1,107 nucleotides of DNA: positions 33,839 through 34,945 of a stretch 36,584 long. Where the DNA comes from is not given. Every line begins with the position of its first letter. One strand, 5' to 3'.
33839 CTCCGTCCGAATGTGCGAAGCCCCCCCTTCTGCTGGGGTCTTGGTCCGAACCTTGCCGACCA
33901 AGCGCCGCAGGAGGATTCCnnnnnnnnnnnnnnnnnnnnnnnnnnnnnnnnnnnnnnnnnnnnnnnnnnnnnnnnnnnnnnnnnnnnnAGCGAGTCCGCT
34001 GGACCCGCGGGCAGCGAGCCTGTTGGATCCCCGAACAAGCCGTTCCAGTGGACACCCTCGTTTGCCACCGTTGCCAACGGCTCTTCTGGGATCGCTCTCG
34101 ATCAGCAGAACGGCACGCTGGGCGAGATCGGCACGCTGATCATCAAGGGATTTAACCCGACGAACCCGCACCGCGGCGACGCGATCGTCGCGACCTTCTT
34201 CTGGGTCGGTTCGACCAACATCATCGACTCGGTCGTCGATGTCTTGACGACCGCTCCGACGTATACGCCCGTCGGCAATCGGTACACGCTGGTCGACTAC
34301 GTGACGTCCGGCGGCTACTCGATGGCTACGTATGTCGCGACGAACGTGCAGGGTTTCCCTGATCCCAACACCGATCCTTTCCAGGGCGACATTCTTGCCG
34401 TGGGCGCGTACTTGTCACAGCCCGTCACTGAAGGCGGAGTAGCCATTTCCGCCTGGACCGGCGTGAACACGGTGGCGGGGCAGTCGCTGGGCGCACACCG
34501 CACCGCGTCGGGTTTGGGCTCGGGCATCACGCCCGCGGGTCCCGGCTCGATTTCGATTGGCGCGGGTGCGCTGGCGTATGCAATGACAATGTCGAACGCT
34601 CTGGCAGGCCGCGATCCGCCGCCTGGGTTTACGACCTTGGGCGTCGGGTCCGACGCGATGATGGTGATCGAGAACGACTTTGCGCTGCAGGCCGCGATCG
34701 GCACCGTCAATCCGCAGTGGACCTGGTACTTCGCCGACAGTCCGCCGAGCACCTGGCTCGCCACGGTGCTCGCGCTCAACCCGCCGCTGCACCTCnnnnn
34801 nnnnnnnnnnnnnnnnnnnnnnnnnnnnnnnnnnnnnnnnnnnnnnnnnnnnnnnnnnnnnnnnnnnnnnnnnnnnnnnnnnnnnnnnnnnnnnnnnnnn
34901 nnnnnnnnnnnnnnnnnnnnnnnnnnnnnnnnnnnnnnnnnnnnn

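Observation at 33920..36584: Head-to-tail array of at least three paralogous lipoproteins with an unassignable N-domain and a C-terminal Ig-like domain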

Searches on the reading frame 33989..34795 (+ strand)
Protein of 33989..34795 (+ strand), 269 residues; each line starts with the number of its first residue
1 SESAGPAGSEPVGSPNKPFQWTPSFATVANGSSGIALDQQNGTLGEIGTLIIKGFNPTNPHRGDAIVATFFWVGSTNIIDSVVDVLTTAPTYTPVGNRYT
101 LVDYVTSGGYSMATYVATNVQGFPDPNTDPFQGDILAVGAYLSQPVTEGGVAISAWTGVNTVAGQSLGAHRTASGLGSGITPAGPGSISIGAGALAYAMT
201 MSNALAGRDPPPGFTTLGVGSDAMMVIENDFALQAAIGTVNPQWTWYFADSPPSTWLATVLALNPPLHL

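Call 23: predict_structure(alignment_id=A2)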
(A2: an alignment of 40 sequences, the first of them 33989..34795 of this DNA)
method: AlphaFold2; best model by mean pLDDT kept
length: 269 residues; sequences in the alignment: 40
mean_pLDDT: 88.6   pTM: 0.84
mean pLDDT of the five models: 88.6, 88.3, 87.5, 87.1, 86.6
residues with pLDDT >= 90: 206; 70-90: 29; 50-70: 6; < 50: 28
segments of 3 or more residues with pLDDT < 50: 1-11, 17-31
pLDDT, mean of each block of 10 residues (from residue 1): 45 48 43 82 98 94 97 94 92 95 97 97 84 90 97 95 87 98 98 96 95 97 96 95 98 97 87
secondary structure, 60 per line:
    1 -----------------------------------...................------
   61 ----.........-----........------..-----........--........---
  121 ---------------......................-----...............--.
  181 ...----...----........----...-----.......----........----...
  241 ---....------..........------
elements in order: E36-54 E65-73 E79-86 E100-107 E110-117 E136-157 H163-166 E167-177 E180-183 E188-190 E195-202 E207-209 E215-221 E226-233 E238-240 E244-247 E254-263

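Call 25: search_protein_representatives(alignment_id=A2)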
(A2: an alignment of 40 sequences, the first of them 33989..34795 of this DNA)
Query: 40 sequences, 252 profile positions. Proteins with E-value up to 0.001 (for the whole library): 220; up to 1e-10: 192; up to 1e-30: 124. The best 150 are listed.
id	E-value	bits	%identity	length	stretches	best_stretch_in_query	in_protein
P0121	2.1e-287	964.0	-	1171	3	6-251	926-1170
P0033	2.9e-219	740.8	-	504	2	5-251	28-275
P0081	1.8e-213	721.8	-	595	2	7-251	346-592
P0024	1.6e-205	695.8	-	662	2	3-251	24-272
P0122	1.0e-201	683.3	-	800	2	1-251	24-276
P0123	3.3e-190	645.6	-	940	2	2-251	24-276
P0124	4.7e-169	576.3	-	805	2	8-251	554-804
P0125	1.4e-167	571.4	-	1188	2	12-251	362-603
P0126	3.9e-160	547.1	-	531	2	9-251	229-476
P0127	1.6e-159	545.1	-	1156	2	13-251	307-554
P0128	3.3e-136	468.7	-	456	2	39-251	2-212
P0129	2.8e-132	455.9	-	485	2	38-251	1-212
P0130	1.1e-128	444.0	-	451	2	3-226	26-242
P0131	1.1e-114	398.1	-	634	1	1-251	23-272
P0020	4.7e-114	396.1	-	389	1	9-251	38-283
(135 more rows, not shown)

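Call 26: fold_search(model_id=the predicted structure, library=pdb)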
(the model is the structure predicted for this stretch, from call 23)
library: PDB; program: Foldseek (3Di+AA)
matches with E <= 10: 997; with E <= 0.001: 0
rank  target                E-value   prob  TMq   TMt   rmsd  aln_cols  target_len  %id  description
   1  6q5u_B                4.4e-03  0.72  0.25  0.19  15.5       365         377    8  High resolution electron cryo-microscopy structure of the bacteriophage PR772 (released 2019-06-19)
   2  6q5u_G                4.9e-03  0.66  0.24  0.19  16.3       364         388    8  High resolution electron cryo-microscopy structure of the bacteriophage PR772 (released 2019-06-19)
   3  6q5u_H                6.7e-03  0.41  0.22  0.17  17.0       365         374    6  High resolution electron cryo-microscopy structure of the bacteriophage PR772 (released 2019-06-19)
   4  6tfk_A                1.3e-02  0.25  0.21  0.10  24.6       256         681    7  Vip3Aa toxin structure (released 2020-08-12)
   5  6q5u_E                1.5e-02  0.33  0.21  0.16  16.5       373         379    7  High resolution electron cryo-microscopy structure of the bacteriophage PR772 (released 2019-06-19)
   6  8ic8_B                2.1e-02  0.30  0.22  0.18  14.0       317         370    8  Exo-alpha-D-arabinofuranosidase from Microbacterium arabinogalactanolyticum (released 2023-08-16)
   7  8ic8_A                2.2e-02  0.35  0.23  0.18  14.1       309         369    8  Exo-alpha-D-arabinofuranosidase from Microbacterium arabinogalactanolyticum (released 2023-08-16)
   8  6q5u_A                2.6e-02  0.30  0.23  0.18  16.8       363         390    7  High resolution electron cryo-microscopy structure of the bacteriophage PR772 (released 2019-06-19)
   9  7c7r_A                4.2e-02  0.18  0.21  0.15  19.2       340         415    9  Biofilm associated protein - B domain (released 2021-05-12)
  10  8k1b_A                4.6e-02  0.16  0.17  0.18  15.1       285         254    8  SID1 transmembrane family member 1 (released 2024-07-10)
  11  4han_A                6.7e-02  0.15  0.20  0.19  15.9       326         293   11  Crystal structure of Galectin 8 with NDP52 peptide (released 2013-03-20)
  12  8dsj_A                7.1e-02  0.25  0.23  0.21  14.9       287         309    9  Peptidylglycine alpha hydroxylating monooxygenase anaerobic (released 2023-03-22)
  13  2qqp_A                7.1e-02  0.03  0.11  0.07  22.1       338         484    9  Crystal Structure of Authentic Providence Virus (released 2009-01-20)
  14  6q5u_C                7.9e-02  0.15  0.21  0.17  16.3       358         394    8  High resolution electron cryo-microscopy structure of the bacteriophage PR772 (released 2019-06-19)
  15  7vrn_A                7.9e-02  0.04  0.12  0.09  22.5       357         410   10  Structure of infectious bursal disease virus Gt strain (released 2022-03-30)
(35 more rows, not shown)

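Call 30: find_related_loci(query=A2, collection=genome_contigs, flank=10000)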
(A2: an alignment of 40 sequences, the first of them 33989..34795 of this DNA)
Query A2 (269 aa) in genome_contigs; peptide patterns used: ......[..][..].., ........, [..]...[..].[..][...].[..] (x = any residue, [..] = any of these).
111 stretches matched a pattern; 79 encode a relative of the query (tblastn E <= 1e-3); 68 distinct loci.
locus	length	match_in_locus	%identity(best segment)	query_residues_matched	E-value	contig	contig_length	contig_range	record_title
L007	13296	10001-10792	93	1-269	1e-162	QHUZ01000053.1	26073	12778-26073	MAG: Gemmatimonadetes bacterium isolate AG16 14_0903_16_40cm_scaffold_779_curated, whole genome shotgun sequence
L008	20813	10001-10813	92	1-269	5e-162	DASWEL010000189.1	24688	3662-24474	MAG TPA_asm: Gemmatimonadales bacterium isolate SMAG_U2761 k141_962083, whole genome shotgun sequence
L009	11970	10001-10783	63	1-269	3e-98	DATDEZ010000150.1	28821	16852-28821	MAG TPA_asm: Gemmatimonadales bacterium isolate SMAG_U213 k141_789298, whole genome shotgun sequence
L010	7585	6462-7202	64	14-267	2e-96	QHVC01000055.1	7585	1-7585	MAG: Gemmatimonadetes bacterium isolate AG13 14_1009_16_30cm_scaffold_28005_curated, whole genome shotgun sequence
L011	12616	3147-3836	66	32-265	3e-90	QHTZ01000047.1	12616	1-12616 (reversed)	MAG: Gemmatimonadetes bacterium isolate AG4 14_0929_02_40cm_scaffold_11494_curated, whole genome shotgun sequence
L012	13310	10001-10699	62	34-265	6e-87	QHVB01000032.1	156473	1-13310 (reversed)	MAG: Gemmatimonadetes bacterium isolate AG14 14_0929_12_30cm_scaffold_73_curated, whole genome shotgun sequence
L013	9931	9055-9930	62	22-266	4e-86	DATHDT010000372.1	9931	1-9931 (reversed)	MAG TPA_asm: Gemmatimonadales bacterium isolate SMAG_U12401 k141_232880, whole genome shotgun sequence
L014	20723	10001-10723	60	23-269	1e-83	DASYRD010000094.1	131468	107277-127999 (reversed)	MAG TPA_asm: Gemmatimonadales bacterium isolate SMAG_U4502 k141_3192934, whole genome shotgun sequence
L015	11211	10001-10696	65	32-265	9e-82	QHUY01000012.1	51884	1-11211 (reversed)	MAG: Gemmatimonadetes bacterium isolate AG17 14_1009_16_40cm_scaffold_1081_e_1267.2_curated, whole genome shotgun sequen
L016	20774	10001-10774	58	7-265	2e-80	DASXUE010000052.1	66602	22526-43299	MAG TPA_asm: Gemmatimonadales bacterium isolate SMAG_U4710 k141_990520, whole genome shotgun sequence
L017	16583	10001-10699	59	33-265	2e-78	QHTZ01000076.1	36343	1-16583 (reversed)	MAG: Gemmatimonadetes bacterium isolate AG4 14_0929_02_40cm_scaffold_469_curated, whole genome shotgun sequence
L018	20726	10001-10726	59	23-265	6e-78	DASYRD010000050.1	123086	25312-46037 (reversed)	MAG TPA_asm: Gemmatimonadales bacterium isolate SMAG_U4502 k141_901963, whole genome shotgun sequence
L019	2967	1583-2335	56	1-266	5e-78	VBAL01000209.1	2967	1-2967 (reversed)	MAG: Bacillati bacterium ANGP1 isolate NP_4 14_1009_12_40cm_scaffold_66671, whole genome shotgun sequence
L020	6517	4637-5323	60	34-265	2e-77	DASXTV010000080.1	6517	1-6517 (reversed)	MAG TPA_asm: Gemmatimonadales bacterium isolate SMAG_U4701 k141_2804289, whole genome shotgun sequence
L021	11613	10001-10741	56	14-266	1e-75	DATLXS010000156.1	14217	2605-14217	MAG TPA_asm: Gemmatimonadales bacterium isolate SMAG_U13252 k141_1348138, whole genome shotgun sequence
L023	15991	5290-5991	57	33-265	3e-75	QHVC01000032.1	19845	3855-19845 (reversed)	MAG: Gemmatimonadetes bacterium isolate AG13 14_1009_16_30cm_scaffold_4922_curated, whole genome shotgun sequence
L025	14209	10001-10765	54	14-264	8e-74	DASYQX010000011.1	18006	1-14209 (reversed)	MAG TPA_asm: Gemmatimonadales bacterium isolate SMAG_U4496 k141_3954796, whole genome shotgun sequence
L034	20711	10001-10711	57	33-265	4e-71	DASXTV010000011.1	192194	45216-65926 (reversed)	MAG TPA_asm: Gemmatimonadales bacterium isolate SMAG_U4701 k141_2578244, whole genome shotgun sequence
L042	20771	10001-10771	51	14-269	2e-68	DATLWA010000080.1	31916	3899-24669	MAG TPA_asm: Gemmatimonadales bacterium isolate SMAG_U13206 k141_77712, whole genome shotgun sequence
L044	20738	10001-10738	53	23-265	3e-68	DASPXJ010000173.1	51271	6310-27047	MAG TPA_asm: Gemmatimonadales bacterium isolate SMAG_U11564 k141_1065222, whole genome shotgun sequence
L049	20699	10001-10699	51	34-265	2e-63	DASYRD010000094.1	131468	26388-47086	MAG TPA_asm: Gemmatimonadales bacterium isolate SMAG_U4502 k141_3192934, whole genome shotgun sequence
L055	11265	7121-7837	50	25-265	7e-62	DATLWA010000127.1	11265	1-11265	MAG TPA_asm: Gemmatimonadales bacterium isolate SMAG_U13206 k141_150101, whole genome shotgun sequence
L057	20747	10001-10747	52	27-265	6e-62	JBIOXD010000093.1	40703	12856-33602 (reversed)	MAG: Gemmatimonadales bacterium isolate MAG065 k127_3878827, whole genome shotgun sequence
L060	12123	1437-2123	55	35-265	2e-61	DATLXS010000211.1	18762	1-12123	MAG TPA_asm: Gemmatimonadales bacterium isolate SMAG_U13252 k141_3624243, whole genome shotgun sequence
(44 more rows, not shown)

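Call 33: search_protein_families(library=pfam, proteins=[L008:12286-15183:+, L008:15201-16163:+, L008:15668-17206:+, L008:16849-18468:+, L008:18458-19300:+, L008:19267-20124:+, L008:6238-7818:-, L008:8095-9249:-, L008:9215-9772:+, L008:5510-5947:+], max_evalue=0.001)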
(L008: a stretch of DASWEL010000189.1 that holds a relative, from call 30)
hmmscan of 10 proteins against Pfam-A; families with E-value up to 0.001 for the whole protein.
L008:12286-15183:+ (965 aa): 20 families
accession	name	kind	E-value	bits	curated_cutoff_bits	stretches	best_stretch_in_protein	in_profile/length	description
PF18911.6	PKD_4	-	5.1e-154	501.2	27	8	787-867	1-84/85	PKD domain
PF00801.26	PKD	-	1.7e-87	287.9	23.5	7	632-694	14-77/80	PKD domain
PF22352.2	K319L-like_PKD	-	1.4e-45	153.7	27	7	807-866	19-84/84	K319L-like, PKD domain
PF17963.7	Big_9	-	2.3e-12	48.1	23.6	0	787-867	1-89/89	Bacterial Ig domain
PF18981.6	InlK_D3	-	1.1e-11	45.1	25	0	587-615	47-75/75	Internalin K domain (D3/D4)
PF14347.11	DUF4399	-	2e-11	44.5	28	0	588-616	59-89/91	Domain of unknown function (DUF4399)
PF19077.6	Big_13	-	4.8e-11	43.5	27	0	645-699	48-100/102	Bacterial Ig-like domain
PF16967.11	TcfC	-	4e-10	39.5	29.4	0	421-442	43-64/68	E-set like domain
PF18565.7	Glyco_hydro2_C5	-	2.1e-09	37.6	32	0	340-369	18-47/103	Glycoside hydrolase family 2 C-terminal domain 5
PF08770.17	SoxZ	-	5.8e-09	36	25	0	658-693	58-96/98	Sulphur oxidation protein SoxZ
PF08329.16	ChitinaseA_N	-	1.2e-08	35.2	21.2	0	573-615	66-107/133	Chitinase A, N-terminal domain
PF15418.12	DUF4625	-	1.5e-08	35.4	27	0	672-693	104-125/131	Domain of unknown function (DUF4625)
PF07495.19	Y_Y_Y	-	1.5e-08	34.9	26.6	0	758-784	38-63/65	Y_Y_Y domain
PF13027.11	DUF3888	-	1.8e-08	35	22.2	0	752-784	39-72/87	Protein of unknown function (DUF3888)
PF00028.23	Cadherin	-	1.3e-06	29.2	28.8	0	758-784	65-91/93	Cadherin domain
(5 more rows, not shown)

L008:15201-16163:+ (320 aa): 2 families
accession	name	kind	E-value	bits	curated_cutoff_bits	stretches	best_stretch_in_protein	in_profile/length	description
PF11959.13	DUF3473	-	7.3e-42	142.9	29.6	1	171-298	1-129/130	Domain of unknown function (DUF3473)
PF01522.26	Polysacc_deac_1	-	8.2e-22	77.9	23.1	1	62-148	19-105/124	Polysaccharide deacetylase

L008:15668-17206:+ (512 aa): 2 families
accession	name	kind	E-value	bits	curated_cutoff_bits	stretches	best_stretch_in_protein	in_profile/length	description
PF13480.13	Acetyltransf_6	-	4.9e-19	69.3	22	1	322-455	2-143/143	Acetyltransferase (GNAT) domain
PF02388.22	FemAB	-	1.2e-08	34.7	24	0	388-459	305-380/406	FemAB family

L008:16849-18468:+ (539 aa): 1 family
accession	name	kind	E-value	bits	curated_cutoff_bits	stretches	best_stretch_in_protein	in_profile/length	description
PF01041.23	DegT_DnrJ_EryC1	-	3.4e-26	92.8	19.8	1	177-333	33-187/360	DegT/DnrJ/EryC1/StrS aminotransferase family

L008:18458-19300:+ (280 aa): 1 family
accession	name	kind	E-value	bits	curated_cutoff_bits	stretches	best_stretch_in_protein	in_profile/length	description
PF05050.19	Methyltransf_21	-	6.7e-16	59.3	22.7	1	80-252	1-173/173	Methyltransferase FkbM domain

L008:19267-20124:+ (285 aa): 2 families
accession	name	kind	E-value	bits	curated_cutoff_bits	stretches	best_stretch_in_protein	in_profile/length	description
PF21294.4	Polysacc_lyase_14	-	8.6e-11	42.4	27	1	104-257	41-191/215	Polysaccharide lyase 14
PF14099.13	Polysacc_lyase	-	0.00055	20.3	29.9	0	105-235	63-170/210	Polysaccharide lyase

L008:6238-7818:- (526 aa): 0 families

L008:8095-9249:- (384 aa): 10 families
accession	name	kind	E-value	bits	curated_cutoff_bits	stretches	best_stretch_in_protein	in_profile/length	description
PF01370.27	Epimerase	-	2.6e-64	217.3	20.9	1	66-303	2-240/240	NAD dependent epimerase/dehydratase family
PF16363.11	GDP_Man_Dehyd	-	6.6e-54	184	27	1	66-366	1-332/332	GDP-mannose 4,6 dehydratase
PF01073.25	3Beta_HSD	-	1.9e-26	93.2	22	1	66-294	1-235/280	3-beta hydroxysteroid dehydrogenase/isomerase family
PF02719.21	Polysacc_synt_2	-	5.1e-23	82.1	20.2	1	66-326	2-252/293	Polysaccharide biosynthesis protein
PF07993.18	NAD_binding_4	-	1.3e-14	54.5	20.1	1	67-281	1-255/258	Male sterility protein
PF04321.23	RmlD_sub_bind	-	1.3e-13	51.2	27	1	63-237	1-154/287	RmlD substrate binding domain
PF13460.12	NAD_binding_10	-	2.3e-13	50.9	27.2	1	69-230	1-142/184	NAD(P)H-binding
PF00106.31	adh_short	-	1.4e-05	25.1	26.6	1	66-182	4-138/195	short chain dehydrogenase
PF08659.16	KR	-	8.2e-05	23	22.6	1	65-184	3-140/180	KR domain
PF05368.20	NmrA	-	0.00013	22.1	27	1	66-183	6-110/298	NmrA-like family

L008:9215-9772:+ (185 aa): 1 family
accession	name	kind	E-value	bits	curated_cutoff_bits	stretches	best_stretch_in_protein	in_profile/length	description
PF01451.26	LMWPc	-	4.7e-28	98.6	23.2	1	39-176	2-143/144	Low molecular weight phosphotyrosine protein phosphatase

L008:5510-5947:+ (145 aa): 0 families

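Call 34: search_solved_structures(query=A2, max_evalue=10, show_alignments=2)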
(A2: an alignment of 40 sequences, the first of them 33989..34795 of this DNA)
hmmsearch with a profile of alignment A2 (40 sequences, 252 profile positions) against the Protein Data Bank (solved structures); distinct sequences matched with E-value up to 10: 0.

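Call 35: search_protein_families(library=pfam, alignment_id=A2, max_evalue=5)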
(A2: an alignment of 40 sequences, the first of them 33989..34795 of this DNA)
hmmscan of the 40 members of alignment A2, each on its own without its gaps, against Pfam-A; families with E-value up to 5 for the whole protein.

A. member 1, window:33989-34795:+ (269 aa): 1 family
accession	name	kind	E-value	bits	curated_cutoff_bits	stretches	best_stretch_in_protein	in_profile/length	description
PF13056.11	DUF3918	-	0.48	10.5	21.3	1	188-203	9-24/43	Protein of unknown function (DUF3918)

B. families by the number of members that match (of 40 scanned): 3 families
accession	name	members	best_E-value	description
PF17988.6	VEGFR-2_TMD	6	0.089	VEGFR-2 Transmembrane domain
PF13056.11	DUF3918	3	0.21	Protein of unknown function (DUF3918)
PF16307.10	DUF4949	1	0.088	Domain of unknown function (DUF4949)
